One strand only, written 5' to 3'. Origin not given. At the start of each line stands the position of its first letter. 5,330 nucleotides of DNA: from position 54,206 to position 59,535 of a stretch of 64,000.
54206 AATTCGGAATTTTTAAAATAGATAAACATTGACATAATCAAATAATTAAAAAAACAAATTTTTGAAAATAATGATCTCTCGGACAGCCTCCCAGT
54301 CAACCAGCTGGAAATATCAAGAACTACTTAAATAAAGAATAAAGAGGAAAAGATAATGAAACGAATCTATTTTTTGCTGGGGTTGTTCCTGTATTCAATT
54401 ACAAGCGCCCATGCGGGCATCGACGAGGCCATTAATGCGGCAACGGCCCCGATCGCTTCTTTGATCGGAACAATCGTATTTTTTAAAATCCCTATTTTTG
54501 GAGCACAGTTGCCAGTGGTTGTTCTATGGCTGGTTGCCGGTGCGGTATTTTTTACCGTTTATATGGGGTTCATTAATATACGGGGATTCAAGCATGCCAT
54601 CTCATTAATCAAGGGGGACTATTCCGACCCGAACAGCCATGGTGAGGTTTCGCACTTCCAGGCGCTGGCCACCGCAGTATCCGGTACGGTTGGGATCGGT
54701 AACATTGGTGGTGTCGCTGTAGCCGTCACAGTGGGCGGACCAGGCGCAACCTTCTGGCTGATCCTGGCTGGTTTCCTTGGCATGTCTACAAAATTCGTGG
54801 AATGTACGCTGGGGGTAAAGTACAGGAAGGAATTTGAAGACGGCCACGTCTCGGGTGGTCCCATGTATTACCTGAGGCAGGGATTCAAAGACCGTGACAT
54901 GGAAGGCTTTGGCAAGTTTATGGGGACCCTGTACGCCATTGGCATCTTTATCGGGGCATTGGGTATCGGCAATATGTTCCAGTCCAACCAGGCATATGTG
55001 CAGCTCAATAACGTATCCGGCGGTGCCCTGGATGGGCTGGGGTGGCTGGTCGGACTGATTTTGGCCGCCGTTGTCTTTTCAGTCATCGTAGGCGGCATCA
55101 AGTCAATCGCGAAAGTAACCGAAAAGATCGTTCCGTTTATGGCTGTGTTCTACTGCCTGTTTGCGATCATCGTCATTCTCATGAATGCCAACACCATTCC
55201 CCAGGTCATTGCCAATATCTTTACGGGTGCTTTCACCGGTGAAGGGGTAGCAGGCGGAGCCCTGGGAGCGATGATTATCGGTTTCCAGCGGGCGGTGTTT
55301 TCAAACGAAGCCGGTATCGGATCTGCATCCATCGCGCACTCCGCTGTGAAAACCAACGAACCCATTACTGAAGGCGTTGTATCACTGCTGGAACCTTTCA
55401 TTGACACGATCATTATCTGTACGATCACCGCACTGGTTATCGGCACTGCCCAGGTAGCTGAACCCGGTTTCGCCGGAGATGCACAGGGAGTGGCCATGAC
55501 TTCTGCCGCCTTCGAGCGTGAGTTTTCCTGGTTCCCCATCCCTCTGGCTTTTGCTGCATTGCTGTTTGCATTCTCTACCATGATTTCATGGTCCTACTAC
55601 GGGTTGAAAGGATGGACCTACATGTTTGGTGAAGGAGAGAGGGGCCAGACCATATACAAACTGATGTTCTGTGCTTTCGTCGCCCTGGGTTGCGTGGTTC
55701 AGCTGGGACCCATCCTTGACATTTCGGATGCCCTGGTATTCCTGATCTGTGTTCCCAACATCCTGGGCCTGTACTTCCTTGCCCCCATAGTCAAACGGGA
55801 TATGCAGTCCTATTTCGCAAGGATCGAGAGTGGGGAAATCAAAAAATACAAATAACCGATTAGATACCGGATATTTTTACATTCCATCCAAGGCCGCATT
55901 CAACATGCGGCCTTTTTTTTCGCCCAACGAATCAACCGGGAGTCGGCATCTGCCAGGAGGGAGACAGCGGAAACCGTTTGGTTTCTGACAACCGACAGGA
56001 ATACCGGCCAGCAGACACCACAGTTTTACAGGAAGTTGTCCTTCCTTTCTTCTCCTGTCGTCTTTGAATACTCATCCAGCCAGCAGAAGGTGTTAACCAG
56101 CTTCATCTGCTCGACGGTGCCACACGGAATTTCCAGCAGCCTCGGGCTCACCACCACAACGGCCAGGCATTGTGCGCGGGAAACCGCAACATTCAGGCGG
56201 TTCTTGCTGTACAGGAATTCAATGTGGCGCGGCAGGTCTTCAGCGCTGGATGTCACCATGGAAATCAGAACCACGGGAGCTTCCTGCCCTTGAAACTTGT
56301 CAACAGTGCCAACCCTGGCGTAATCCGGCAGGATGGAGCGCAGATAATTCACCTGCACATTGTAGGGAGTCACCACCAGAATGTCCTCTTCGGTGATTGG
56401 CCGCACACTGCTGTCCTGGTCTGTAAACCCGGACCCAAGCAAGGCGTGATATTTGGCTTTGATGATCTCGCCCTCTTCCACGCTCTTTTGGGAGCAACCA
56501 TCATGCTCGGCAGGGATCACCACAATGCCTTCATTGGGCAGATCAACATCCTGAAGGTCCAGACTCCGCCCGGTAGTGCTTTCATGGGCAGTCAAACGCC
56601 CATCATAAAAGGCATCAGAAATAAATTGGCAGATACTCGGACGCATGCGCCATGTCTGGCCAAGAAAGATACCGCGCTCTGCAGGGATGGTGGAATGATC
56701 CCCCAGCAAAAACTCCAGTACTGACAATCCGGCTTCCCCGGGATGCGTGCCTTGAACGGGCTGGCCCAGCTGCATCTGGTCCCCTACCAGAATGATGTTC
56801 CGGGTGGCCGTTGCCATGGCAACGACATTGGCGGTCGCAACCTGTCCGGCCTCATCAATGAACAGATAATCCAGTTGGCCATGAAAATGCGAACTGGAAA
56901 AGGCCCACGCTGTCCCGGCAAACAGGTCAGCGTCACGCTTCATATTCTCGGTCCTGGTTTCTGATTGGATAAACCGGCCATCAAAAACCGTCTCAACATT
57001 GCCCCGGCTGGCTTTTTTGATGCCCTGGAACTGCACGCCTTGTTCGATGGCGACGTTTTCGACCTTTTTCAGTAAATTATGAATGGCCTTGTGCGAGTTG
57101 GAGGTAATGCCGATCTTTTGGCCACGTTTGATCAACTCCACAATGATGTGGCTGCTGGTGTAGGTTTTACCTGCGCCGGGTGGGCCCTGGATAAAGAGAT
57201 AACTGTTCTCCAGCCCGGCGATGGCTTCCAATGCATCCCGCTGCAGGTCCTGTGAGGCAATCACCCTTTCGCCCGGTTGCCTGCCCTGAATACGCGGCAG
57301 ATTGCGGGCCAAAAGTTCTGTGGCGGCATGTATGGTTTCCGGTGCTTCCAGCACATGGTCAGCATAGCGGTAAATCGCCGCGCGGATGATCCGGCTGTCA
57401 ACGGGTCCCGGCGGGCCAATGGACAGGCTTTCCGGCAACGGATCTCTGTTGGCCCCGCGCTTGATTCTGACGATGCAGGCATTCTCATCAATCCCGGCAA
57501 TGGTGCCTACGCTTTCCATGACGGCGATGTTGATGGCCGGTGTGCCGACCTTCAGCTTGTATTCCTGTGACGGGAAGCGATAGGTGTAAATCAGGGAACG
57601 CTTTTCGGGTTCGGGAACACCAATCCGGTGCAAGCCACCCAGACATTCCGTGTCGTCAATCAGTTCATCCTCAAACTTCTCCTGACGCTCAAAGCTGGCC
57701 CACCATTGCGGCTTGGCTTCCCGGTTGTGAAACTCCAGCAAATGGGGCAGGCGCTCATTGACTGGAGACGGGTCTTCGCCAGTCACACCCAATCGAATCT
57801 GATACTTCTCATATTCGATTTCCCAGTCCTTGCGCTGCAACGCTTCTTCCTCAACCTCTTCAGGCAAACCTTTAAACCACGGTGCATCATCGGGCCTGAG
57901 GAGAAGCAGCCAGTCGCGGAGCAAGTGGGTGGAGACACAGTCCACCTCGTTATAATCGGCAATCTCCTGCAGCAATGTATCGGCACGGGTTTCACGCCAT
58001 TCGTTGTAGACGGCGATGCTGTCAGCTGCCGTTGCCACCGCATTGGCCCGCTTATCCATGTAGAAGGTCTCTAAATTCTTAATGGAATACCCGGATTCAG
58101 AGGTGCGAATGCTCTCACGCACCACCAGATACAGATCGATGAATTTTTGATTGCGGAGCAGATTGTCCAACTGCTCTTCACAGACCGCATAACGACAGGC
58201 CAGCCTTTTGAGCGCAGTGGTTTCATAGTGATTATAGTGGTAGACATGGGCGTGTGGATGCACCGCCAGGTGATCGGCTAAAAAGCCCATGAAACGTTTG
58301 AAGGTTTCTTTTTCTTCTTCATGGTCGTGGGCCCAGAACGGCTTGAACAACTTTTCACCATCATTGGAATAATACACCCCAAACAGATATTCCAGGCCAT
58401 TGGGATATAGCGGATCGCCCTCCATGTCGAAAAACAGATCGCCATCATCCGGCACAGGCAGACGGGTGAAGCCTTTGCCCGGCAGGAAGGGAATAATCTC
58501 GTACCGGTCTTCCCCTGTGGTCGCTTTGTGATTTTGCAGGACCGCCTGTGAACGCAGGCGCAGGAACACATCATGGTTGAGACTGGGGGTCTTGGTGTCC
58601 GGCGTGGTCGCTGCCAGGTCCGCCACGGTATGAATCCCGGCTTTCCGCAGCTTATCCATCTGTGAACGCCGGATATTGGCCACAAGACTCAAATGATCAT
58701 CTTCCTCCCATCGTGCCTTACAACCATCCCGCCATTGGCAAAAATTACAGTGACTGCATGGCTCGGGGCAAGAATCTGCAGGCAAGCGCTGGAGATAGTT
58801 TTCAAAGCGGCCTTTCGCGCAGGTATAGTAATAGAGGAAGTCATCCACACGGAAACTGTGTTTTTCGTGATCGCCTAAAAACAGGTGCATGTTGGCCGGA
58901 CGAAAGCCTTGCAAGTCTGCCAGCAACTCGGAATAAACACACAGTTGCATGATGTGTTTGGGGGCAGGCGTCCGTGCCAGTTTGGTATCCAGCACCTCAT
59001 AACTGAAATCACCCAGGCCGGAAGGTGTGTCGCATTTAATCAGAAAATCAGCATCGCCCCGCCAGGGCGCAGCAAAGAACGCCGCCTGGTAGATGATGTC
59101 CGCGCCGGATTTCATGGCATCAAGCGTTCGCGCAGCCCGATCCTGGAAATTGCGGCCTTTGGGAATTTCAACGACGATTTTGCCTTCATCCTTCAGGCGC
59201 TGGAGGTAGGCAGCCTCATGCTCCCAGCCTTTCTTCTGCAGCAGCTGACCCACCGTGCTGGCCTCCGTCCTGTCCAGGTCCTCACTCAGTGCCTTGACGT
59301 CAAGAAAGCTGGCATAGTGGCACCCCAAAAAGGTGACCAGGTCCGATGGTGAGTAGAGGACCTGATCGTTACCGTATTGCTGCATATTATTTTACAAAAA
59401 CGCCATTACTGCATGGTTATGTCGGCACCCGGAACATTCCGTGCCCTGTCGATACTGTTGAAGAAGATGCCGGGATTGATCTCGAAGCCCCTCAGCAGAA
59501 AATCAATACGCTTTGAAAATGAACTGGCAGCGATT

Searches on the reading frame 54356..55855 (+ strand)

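Call 28: search_protein_families(library=ncbifam, proteins=[window:54356-55855:+], max_evalue=1e-10)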
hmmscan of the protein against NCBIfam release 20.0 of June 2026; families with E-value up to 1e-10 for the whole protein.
window:54356-55855:+ (499 aa): 1 family
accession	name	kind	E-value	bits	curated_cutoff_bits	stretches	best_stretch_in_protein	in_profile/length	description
TIGR00835.1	agcS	subfamily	1.4e-117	393.1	272.65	1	55-486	4-424/424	amino acid carrier protein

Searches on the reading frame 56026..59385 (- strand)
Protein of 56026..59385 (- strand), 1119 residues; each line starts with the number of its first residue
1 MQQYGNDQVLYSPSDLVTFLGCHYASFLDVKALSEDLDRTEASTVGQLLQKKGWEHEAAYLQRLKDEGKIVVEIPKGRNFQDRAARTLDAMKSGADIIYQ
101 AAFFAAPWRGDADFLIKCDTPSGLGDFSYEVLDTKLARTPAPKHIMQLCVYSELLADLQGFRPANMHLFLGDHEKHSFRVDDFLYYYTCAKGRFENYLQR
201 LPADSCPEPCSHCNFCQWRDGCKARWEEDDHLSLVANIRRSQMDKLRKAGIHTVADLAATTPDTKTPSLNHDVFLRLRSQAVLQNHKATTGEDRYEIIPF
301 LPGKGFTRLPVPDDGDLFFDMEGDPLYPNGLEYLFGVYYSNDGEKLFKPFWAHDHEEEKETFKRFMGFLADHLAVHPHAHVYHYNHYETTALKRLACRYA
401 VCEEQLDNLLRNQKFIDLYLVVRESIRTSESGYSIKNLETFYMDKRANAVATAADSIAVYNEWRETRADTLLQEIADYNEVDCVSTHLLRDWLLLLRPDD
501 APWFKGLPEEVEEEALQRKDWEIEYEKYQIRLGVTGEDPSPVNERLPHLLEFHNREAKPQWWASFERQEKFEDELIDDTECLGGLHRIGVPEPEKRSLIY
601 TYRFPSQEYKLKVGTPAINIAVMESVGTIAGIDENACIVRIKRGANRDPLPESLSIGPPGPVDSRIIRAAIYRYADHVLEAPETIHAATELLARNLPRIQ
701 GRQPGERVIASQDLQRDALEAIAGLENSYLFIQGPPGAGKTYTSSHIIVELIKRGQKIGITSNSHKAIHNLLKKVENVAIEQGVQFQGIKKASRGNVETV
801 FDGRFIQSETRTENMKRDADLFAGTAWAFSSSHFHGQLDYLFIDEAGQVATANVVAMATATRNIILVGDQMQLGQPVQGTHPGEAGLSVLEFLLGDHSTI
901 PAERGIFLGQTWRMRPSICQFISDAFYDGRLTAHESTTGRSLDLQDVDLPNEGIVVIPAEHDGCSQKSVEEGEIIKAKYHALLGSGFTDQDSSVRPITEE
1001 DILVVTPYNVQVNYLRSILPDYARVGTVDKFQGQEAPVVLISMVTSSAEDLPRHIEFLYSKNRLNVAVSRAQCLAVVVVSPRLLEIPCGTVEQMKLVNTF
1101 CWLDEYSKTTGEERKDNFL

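Call 28: search_protein_families(library=ncbifam, proteins=[window:56026-59385:-], max_evalue=1e-10)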
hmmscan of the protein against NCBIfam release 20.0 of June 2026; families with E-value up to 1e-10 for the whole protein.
window:56026-59385:- (1119 aa): 3 families
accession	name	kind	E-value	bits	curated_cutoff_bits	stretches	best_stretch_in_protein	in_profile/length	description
TIGR03491.1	TIGR03491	subfamily_domain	3.9e-92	309.6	97.45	1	14-493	4-462/462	TM0106 family RecB-like putative nuclease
TIGR00376.1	TIGR00376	hypoth_equivalog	3.3e-40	138.1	348.9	1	813-1085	340-615/639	IGHMBP2 family helicase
NF040671.1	PLuB_AAA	exception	9.5e-23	79.6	999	1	907-1080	1049-1231/1256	PLuB system helicase-like protein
